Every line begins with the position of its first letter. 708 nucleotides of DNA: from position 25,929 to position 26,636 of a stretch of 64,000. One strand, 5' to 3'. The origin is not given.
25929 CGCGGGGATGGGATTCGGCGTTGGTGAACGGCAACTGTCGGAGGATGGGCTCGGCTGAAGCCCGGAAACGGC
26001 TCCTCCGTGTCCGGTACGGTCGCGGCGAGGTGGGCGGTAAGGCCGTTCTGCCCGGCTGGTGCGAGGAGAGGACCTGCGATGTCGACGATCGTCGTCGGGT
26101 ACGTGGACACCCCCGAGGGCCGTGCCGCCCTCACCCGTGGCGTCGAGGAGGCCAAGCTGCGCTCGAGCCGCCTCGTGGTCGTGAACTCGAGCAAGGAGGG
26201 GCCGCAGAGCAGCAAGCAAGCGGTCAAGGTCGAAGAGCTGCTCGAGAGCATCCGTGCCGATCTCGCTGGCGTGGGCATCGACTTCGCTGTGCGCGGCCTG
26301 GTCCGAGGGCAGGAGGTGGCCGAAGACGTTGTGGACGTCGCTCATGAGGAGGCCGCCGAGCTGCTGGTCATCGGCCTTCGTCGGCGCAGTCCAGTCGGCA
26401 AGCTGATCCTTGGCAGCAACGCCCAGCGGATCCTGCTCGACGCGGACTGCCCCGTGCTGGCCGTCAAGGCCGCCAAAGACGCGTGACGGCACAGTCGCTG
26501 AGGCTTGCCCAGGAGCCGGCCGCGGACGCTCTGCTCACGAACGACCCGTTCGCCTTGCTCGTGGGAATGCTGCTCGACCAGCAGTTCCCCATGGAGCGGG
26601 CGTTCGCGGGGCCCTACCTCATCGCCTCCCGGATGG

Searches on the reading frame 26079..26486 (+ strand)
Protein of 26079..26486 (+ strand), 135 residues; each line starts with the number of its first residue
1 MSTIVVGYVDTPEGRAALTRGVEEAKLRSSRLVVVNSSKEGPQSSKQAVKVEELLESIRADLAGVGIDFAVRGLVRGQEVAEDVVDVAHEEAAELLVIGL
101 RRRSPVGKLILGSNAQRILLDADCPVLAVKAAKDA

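Call 8: search_protein_families(library=pfam, proteins=[window:26079-26483:+], max_evalue=1)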
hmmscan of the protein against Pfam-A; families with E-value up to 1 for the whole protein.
window:26079-26483:+ (135 aa): 3 families
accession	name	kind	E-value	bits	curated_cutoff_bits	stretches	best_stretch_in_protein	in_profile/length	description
PF00582.32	Usp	-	3.5e-19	70.2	24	1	2-130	3-141/141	Universal stress protein family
PF12658.13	Ten1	-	0.015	15.7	25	1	22-94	34-108/117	Telomere capping, CST complex subunit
PF18403.7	Thioredoxin_15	-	0.088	13.2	27.4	1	2-63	30-89/207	Thioredoxin-like domain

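Call 9: search_protein_families(library=ncbifam, proteins=[window:26079-26483:+], max_evalue=1)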
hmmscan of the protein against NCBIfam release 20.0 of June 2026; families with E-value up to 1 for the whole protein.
window:26079-26483:+ (135 aa): 4 families
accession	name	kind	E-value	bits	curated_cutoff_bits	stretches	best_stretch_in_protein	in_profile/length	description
NF012000.0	PRK15456.1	equivalog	3.7e-05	23.8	189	1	71-130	84-142/142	universal stress protein UspG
NF008380.0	PRK11175.1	equivalog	0.00047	19.2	227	1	80-133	249-303/313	universal stress protein UspE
NF011581.0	PRK15005.1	equivalog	0.004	17.3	166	1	82-130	97-144/144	universal stress protein UspF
NF002209.0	PRK01099.1-4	equivalog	0.038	14.1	93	1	81-113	50-83/87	DNA-directed RNA polymerase subunit K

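Call 30: find_encoding_contigs(protein=window:26079-26486:+, flank=4000, max_places=5)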
Protein window:26079-26486:+ (135 aa): no gene with exactly this product is on record in the collection.
